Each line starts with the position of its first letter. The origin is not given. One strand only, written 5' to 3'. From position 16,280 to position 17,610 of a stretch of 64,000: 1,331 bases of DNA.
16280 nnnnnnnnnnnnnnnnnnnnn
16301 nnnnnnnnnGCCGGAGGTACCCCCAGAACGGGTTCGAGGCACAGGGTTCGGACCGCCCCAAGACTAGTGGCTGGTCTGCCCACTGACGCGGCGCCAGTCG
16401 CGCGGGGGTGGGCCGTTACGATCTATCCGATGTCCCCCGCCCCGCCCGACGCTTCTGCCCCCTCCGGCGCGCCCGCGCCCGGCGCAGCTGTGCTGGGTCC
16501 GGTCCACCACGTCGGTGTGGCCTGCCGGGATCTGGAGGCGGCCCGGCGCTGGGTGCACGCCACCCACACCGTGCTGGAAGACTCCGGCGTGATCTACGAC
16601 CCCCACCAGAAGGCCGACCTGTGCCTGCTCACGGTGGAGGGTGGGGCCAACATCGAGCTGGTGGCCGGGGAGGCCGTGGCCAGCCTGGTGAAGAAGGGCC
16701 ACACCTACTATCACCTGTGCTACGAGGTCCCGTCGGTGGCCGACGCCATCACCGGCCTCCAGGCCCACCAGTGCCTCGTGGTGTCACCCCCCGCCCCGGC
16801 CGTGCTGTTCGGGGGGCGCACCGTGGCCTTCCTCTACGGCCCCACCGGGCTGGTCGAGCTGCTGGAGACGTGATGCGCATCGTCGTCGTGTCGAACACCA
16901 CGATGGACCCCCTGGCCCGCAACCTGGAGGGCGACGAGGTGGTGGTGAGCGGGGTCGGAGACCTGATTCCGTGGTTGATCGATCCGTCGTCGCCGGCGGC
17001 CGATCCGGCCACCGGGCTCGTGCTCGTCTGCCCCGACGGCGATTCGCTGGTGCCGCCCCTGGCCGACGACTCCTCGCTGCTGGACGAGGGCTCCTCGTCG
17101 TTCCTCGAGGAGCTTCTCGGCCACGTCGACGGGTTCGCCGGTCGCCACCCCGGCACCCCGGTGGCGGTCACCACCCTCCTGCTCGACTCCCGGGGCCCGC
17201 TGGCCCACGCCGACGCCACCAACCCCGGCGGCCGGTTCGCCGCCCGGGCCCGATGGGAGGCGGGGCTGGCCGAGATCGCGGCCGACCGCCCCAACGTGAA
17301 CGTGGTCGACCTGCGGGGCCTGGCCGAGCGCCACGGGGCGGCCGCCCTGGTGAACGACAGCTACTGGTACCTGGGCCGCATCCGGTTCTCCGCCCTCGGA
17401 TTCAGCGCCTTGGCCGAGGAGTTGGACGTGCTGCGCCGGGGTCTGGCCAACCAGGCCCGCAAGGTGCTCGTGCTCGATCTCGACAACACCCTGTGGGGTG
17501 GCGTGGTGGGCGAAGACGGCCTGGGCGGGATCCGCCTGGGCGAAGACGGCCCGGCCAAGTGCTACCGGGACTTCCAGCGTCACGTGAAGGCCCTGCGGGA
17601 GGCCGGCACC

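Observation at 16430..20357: FkbH-like loader, dedicated ACP, LbH acyltransferase, VOC protein and methyltransferase embedded in a dTDP-aminosugar locus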

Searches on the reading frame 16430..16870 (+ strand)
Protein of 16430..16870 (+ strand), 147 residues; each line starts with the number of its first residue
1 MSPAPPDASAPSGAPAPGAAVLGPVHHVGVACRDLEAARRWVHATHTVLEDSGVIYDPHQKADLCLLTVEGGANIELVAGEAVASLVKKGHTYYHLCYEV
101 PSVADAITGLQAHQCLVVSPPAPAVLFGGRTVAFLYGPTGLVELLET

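Call 7: search_protein_families(library=pfam, proteins=[window:16430-16870:+], max_evalue=0.01)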
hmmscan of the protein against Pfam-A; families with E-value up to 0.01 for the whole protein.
window:16430-16870:+ (147 aa): 2 families
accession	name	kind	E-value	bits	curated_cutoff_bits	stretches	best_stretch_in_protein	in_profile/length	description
PF13669.12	Glyoxalase_4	-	2e-12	47.8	27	1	26-134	1-109/109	Glyoxalase/Bleomycin resistance protein/Dioxygenase superfamily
PF00903.31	Glyoxalase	-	0.0067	17.3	20.6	0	25-140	2-116/121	Glyoxalase/Bleomycin resistance protein/Dioxygenase superfamily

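Call 8: search_protein_families(library=ncbifam, proteins=[window:16430-16870:+], max_evalue=0.01)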
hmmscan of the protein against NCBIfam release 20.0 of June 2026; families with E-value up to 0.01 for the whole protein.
window:16430-16870:+ (147 aa): 1 family
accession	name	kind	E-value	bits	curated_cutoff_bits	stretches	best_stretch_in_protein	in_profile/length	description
TIGR03081.1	metmalonyl_epim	equivalog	2.8e-05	24.7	114.95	1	25-136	2-116/129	methylmalonyl-CoA epimerase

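Call 51: search_solved_structures(query=window:16430-16870:+, max_evalue=0.01)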
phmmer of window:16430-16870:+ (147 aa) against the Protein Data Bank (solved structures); distinct sequences matched with E-value up to 0.01: 2.
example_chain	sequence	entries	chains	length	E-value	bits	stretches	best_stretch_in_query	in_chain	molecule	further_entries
3hdp_A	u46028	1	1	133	2e-12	50.7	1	24-146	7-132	Glyoxalase-I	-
2qh0_A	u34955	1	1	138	3e-12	50.1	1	25-146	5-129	Lactoylglutathione lyase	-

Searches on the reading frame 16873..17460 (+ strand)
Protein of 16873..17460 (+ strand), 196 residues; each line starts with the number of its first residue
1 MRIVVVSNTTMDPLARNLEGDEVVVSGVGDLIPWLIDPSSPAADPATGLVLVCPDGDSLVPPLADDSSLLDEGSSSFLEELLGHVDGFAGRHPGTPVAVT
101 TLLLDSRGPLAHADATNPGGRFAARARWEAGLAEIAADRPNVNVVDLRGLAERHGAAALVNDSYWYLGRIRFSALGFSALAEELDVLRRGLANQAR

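Call 44: search_protein_families(library=pfam, proteins=[window:16873-17460:+], max_evalue=10)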
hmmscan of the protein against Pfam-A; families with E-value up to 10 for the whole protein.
window:16873-17460:+ (196 aa): 2 families
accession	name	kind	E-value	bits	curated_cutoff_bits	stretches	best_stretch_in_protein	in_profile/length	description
PF19120.5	DUF5804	-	0.07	13.5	26.5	1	132-196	27-90/108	Family of unknown function (DUF5804)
PF05372.16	Delta_lysin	-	0.18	11.6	25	1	24-37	5-18/25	Delta lysin family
